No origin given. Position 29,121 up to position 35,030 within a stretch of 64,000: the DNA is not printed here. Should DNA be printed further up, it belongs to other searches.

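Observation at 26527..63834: About 37 kb dominated by orphan secreted/membrane proteins, including three giant ORFs (1869, 2319, 2621 aa) and a tandem-repeat antigen-like protein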

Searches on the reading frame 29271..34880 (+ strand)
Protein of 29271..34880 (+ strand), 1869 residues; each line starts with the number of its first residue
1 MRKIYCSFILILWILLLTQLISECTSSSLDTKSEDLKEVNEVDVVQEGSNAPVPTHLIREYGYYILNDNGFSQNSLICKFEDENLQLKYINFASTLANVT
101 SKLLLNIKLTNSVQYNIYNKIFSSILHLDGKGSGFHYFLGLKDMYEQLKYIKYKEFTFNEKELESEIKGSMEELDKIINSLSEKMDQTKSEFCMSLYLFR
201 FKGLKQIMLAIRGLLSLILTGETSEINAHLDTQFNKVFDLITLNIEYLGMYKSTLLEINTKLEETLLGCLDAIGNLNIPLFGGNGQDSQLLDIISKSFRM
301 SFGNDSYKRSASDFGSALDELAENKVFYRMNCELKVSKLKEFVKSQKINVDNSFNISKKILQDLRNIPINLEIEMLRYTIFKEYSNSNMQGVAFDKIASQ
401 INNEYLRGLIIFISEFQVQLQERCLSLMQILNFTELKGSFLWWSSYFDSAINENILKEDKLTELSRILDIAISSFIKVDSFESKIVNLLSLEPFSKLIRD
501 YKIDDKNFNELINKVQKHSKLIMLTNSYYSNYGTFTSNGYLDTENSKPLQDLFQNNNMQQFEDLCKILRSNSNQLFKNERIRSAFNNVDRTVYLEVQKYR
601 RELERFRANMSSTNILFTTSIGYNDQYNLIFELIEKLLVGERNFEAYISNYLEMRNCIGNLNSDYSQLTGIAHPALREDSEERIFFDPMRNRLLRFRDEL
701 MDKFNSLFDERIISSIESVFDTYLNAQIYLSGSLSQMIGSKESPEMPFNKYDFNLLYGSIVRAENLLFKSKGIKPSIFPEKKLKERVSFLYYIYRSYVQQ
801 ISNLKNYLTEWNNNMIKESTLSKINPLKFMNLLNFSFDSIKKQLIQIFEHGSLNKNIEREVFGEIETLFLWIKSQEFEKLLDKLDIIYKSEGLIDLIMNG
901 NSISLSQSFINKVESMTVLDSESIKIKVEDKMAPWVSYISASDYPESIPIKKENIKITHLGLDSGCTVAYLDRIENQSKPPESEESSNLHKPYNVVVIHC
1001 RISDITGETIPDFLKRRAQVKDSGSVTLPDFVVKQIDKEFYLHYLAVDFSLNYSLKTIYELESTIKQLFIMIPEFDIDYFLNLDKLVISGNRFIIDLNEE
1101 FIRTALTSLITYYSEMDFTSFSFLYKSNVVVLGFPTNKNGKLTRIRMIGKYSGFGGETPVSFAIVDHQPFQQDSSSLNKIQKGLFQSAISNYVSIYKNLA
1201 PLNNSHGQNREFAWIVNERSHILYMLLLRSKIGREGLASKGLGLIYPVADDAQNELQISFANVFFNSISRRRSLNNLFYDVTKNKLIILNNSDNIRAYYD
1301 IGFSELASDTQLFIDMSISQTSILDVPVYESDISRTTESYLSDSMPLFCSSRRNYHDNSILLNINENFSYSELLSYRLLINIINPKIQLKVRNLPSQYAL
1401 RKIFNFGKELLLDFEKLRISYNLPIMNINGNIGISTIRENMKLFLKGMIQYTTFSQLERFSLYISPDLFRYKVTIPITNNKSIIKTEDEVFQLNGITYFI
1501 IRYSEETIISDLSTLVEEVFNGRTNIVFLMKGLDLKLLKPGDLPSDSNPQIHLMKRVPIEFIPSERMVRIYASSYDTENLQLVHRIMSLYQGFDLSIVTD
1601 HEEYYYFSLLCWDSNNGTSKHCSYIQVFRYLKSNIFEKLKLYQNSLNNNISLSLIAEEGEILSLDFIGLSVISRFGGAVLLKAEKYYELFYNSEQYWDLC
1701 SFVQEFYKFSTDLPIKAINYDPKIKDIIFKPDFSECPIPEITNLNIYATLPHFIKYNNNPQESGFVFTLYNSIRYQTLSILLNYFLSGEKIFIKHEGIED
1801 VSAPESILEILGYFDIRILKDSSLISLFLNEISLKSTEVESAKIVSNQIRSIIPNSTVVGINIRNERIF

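Call 4: search_protein_families(library=pfam, proteins=[window:29271-34880:+], max_evalue=0.1)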
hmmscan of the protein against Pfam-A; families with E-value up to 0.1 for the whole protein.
window:29271-34880:+ (1869 aa): 1 family
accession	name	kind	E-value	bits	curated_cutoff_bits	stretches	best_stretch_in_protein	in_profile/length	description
PF13815.11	Dzip-like_N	-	0.0066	16.8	27.9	1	223-268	46-91/118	Iguana/Dzip1-like DAZ-interacting protein N-terminal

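Call 19: find_homologous_proteins(query=window:29271-34880:+, max_evalue=0.001)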
Query window:29271-34880:+ (1869 aa): 8 proteins with E <= 0.001 among 8000 candidates.
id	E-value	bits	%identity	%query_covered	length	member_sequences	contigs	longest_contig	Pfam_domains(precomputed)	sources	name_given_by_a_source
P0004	0.0e+0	4105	100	100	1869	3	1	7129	-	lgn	-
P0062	0.0e+0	3564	88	100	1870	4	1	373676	-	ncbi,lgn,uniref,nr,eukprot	ncbi:Uncharacterized protein GY17_00002210 [Cryptosporidium hominis]|uniref:Uncharacterized protein 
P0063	0.0e+0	3486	86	100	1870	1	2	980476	-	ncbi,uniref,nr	ncbi:hypothetical protein CmeUKMEL1_16895 [Cryptosporidium meleagridis]|uniref:Integral membrane pro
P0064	0.0e+0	2829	70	100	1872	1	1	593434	-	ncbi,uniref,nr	ncbi:uncharacterized protein ELE39_001755 [Cryptosporidium sp. chipmunk genotype I]|uniref:uncharact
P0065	0.0e+0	2296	60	100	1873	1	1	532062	-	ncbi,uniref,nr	ncbi:uncharacterized protein cubi_00635 [Cryptosporidium ubiquitum]|uniref:Uncharacterized protein n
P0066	0.0e+0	2244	60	99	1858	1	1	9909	-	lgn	-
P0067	0.0e+0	2053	53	100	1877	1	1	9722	-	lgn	-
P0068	0.0e+0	1930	50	99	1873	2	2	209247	-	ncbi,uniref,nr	ncbi:putative signal peptide protein [Cryptosporidium canis]|uniref:Signal peptide protein n=1 Tax=C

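Call 103: search_solved_structures(query=A5, max_evalue=1)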
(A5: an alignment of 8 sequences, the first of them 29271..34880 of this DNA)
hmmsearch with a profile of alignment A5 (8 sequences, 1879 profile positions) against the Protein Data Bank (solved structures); distinct sequences matched with E-value up to 1: 0.

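Call 109: find_encoding_contigs(protein=P0062, flank=10000, max_places=1)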
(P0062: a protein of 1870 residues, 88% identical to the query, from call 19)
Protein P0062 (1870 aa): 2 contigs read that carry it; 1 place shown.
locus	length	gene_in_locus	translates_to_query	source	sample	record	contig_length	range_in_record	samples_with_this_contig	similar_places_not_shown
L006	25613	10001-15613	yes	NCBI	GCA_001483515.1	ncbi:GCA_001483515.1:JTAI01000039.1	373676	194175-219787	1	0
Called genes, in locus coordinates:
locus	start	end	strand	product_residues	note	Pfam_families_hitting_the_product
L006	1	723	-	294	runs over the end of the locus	-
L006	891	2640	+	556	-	PF04042:DNA_pol_E_B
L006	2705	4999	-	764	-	PF00732:GMC_oxred_N (weak), PF01266:DAO (faint), PF07992:Pyr_redox_2 (weak), PF05199:GMC_oxred_C (weak)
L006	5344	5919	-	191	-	-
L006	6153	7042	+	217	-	-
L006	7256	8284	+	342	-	-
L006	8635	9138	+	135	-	-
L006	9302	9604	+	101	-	PF00462:Glutaredoxin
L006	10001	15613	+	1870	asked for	-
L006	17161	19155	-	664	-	-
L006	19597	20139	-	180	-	-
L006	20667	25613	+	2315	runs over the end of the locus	-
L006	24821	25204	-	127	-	-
